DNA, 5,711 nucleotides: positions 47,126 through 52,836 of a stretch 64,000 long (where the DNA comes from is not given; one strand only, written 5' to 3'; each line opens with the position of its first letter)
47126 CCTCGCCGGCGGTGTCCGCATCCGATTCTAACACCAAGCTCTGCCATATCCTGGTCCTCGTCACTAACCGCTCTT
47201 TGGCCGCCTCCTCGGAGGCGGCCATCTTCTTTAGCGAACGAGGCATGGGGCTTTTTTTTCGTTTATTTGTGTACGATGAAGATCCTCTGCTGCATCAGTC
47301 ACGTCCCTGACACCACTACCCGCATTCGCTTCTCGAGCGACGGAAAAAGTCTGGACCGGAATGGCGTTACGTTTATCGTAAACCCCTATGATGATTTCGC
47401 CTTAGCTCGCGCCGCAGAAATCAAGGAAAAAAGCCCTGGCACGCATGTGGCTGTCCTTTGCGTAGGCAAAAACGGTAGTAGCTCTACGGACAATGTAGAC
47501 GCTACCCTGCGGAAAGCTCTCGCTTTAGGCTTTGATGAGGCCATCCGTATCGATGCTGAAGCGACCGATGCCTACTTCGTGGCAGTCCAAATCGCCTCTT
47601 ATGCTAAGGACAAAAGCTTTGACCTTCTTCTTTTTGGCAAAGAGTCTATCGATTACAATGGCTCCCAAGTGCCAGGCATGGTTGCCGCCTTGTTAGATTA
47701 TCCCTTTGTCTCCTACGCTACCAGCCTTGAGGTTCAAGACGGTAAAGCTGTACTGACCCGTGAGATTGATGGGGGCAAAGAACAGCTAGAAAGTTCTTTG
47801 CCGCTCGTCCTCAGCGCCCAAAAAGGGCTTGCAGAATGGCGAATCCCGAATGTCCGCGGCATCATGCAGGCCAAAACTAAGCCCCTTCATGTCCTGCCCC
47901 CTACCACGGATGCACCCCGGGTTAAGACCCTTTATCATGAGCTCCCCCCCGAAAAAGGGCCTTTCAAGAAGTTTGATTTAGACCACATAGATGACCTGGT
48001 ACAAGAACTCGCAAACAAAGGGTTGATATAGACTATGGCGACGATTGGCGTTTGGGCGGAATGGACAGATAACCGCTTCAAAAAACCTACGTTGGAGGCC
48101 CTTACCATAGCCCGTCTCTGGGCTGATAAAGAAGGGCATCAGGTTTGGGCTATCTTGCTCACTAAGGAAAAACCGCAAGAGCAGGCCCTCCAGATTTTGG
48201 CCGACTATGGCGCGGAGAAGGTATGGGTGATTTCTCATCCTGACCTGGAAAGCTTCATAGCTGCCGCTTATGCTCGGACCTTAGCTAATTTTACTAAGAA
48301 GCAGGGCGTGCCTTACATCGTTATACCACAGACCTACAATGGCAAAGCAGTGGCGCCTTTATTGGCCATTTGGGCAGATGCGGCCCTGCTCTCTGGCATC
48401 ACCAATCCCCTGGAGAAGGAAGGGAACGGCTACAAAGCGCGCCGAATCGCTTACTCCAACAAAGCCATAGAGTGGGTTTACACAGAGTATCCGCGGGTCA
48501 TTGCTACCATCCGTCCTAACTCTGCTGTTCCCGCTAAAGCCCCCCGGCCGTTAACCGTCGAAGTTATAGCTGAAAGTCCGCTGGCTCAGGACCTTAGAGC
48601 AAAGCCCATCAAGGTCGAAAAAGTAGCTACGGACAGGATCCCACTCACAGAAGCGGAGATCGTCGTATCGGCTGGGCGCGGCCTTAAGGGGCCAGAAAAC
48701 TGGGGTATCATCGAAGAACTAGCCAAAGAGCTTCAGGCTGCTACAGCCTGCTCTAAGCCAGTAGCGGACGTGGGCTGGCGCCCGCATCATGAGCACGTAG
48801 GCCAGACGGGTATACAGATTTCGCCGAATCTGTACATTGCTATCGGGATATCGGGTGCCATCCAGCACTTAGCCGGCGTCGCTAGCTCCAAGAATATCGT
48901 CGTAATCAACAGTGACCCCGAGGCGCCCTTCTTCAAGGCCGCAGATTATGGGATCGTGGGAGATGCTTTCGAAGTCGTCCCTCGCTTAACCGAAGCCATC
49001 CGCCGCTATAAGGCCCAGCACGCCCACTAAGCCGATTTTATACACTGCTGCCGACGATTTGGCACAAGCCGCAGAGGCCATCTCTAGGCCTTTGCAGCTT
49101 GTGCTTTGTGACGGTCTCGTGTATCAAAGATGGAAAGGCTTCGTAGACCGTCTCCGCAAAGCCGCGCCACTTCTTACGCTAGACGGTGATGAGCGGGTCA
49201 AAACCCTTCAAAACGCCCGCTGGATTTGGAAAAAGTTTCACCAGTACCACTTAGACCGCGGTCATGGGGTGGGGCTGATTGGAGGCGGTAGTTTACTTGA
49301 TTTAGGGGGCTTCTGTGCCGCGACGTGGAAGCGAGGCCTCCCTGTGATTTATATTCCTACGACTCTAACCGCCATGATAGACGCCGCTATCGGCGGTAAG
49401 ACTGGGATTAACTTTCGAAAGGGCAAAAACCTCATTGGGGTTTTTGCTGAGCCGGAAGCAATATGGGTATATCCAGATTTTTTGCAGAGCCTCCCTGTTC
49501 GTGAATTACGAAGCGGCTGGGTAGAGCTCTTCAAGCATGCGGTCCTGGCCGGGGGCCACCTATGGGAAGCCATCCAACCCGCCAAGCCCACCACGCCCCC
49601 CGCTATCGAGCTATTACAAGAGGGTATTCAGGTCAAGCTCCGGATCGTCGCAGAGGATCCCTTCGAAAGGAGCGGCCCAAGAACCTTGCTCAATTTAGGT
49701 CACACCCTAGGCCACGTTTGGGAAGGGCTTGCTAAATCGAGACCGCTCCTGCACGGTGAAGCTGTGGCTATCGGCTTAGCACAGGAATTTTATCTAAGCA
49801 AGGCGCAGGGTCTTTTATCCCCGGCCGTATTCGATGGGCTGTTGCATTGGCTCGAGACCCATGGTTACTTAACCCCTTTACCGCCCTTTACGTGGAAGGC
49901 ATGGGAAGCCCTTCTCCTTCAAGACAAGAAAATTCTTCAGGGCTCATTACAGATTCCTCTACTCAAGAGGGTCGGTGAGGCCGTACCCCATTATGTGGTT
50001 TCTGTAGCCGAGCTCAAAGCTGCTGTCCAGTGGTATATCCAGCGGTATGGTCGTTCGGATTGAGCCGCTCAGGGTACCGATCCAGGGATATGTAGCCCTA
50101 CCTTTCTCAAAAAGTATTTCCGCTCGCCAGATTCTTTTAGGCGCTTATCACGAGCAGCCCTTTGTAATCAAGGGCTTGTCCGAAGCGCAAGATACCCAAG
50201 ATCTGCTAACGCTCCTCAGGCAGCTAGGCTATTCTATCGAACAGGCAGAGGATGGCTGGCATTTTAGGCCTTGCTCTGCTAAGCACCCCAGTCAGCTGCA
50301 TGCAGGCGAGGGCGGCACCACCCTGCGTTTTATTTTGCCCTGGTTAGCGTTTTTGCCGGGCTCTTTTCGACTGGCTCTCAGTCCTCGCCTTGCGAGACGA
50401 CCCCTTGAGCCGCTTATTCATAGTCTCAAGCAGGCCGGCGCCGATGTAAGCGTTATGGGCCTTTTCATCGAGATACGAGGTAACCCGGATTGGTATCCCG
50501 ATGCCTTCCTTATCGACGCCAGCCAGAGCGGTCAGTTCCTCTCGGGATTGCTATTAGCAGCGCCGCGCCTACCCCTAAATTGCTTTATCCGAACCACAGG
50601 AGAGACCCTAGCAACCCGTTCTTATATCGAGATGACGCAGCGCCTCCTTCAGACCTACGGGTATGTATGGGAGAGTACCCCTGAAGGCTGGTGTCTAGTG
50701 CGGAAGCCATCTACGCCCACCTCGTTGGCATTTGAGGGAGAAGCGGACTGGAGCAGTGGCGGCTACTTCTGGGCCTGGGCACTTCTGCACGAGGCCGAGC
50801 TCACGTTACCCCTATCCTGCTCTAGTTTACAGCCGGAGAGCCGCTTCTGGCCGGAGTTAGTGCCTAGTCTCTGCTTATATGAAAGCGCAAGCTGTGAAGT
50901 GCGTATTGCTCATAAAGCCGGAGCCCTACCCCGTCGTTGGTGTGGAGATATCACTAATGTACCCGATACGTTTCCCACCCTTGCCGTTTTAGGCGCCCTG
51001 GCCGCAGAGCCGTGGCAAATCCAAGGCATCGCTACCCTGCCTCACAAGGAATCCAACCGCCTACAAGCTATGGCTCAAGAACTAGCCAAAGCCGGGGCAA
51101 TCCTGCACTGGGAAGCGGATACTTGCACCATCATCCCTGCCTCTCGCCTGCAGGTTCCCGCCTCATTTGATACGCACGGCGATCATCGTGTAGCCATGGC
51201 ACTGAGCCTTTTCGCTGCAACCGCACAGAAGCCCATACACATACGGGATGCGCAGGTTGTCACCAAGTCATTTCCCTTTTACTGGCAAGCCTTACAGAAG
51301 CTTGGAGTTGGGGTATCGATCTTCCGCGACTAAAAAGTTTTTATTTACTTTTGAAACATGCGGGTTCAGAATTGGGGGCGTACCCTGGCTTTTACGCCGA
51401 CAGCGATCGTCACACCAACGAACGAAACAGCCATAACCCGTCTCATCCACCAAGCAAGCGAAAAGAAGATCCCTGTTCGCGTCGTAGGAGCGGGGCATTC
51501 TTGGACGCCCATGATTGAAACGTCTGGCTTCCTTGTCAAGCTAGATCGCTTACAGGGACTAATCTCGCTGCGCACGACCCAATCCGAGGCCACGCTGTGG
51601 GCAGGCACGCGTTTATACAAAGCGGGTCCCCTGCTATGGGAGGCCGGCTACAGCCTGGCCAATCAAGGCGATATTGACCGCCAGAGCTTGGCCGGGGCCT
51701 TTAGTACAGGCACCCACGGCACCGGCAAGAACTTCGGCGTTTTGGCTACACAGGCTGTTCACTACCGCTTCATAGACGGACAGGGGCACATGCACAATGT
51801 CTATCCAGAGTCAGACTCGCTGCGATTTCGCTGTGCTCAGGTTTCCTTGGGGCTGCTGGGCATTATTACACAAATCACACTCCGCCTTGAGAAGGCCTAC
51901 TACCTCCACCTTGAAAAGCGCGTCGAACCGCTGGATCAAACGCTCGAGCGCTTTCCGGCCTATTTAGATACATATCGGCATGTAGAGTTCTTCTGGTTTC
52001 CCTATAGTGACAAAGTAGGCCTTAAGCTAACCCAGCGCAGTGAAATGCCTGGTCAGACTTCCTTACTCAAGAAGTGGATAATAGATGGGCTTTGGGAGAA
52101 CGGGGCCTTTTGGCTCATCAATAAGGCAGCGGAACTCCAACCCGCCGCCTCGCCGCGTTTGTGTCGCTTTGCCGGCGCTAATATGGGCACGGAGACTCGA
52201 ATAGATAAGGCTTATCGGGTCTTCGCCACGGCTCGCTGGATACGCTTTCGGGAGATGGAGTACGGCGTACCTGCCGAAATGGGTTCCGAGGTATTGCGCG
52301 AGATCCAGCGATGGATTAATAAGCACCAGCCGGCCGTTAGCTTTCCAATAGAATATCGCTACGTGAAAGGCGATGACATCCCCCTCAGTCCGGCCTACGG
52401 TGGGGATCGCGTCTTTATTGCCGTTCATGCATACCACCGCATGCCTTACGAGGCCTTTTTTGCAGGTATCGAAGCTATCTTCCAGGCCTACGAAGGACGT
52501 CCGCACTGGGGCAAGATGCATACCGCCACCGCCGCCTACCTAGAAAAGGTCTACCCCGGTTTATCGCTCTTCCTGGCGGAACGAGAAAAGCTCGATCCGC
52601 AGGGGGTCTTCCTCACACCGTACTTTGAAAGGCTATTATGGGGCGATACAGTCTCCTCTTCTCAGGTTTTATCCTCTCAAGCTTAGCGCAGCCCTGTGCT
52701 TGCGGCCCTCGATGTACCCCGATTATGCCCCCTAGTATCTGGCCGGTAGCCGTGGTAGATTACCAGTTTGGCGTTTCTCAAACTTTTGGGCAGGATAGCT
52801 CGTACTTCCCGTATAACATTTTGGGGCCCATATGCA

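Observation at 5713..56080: Pervasive leaderless architecture: -7 promoter element sits 3-8 nt before the start codon of 17 genes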

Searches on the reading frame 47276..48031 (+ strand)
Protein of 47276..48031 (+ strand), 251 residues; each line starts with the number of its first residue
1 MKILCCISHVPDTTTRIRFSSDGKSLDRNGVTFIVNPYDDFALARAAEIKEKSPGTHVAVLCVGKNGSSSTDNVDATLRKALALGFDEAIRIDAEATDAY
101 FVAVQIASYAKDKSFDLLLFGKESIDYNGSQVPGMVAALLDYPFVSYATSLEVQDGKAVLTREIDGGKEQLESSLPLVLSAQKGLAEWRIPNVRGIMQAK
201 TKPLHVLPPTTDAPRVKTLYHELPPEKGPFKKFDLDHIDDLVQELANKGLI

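Call 54: search_protein_families(library=pfam, proteins=[window:47276-48031:+])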
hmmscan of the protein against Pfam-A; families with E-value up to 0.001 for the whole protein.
window:47276-48031:+ (251 aa): 1 family
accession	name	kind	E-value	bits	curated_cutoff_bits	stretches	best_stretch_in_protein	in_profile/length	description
PF01012.27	ETF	-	1e-31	110.6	26.7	1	26-209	4-178/181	Electron transfer flavoprotein domain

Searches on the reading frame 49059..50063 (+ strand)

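Call 54: search_protein_families(library=pfam, proteins=[window:49059-50063:+])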
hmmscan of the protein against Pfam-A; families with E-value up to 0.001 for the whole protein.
window:49059-50063:+ (334 aa): 2 families
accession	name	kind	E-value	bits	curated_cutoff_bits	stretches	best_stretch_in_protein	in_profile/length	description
PF01761.26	DHQ_synthase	-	1.7e-36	124.8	24.2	1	40-151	3-114/115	3-dehydroquinate synthase N-terminal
PF24621.2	DHQS_C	-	3e-28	99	27.6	1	153-291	1-143/144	3-dehydroquinate synthase C-terminal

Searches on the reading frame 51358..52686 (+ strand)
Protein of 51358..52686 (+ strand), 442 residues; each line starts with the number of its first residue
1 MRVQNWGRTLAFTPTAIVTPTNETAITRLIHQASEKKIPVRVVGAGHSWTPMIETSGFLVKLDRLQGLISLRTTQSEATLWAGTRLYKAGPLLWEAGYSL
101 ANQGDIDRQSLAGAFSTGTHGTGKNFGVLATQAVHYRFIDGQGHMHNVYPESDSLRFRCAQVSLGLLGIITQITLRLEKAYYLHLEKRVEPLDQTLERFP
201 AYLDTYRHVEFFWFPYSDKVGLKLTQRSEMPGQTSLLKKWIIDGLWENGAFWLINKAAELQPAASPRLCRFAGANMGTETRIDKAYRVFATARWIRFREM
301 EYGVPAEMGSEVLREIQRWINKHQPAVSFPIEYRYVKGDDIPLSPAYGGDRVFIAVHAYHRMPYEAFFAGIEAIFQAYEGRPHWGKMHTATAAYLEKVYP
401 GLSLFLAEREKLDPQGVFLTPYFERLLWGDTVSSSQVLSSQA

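Call 38: search_protein_families(library=pfam, proteins=[window:51358-52686:+])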
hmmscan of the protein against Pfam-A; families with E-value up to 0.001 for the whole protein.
window:51358-52686:+ (442 aa): 2 families
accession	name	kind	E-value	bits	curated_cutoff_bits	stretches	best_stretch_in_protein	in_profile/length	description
PF04030.19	ALO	-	2e-69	234.6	23.1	1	173-425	1-257/258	D-arabinono-1,4-lactone oxidase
PF01565.28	FAD_binding_4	-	8.5e-23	81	26.4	1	14-148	1-138/139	FAD binding domain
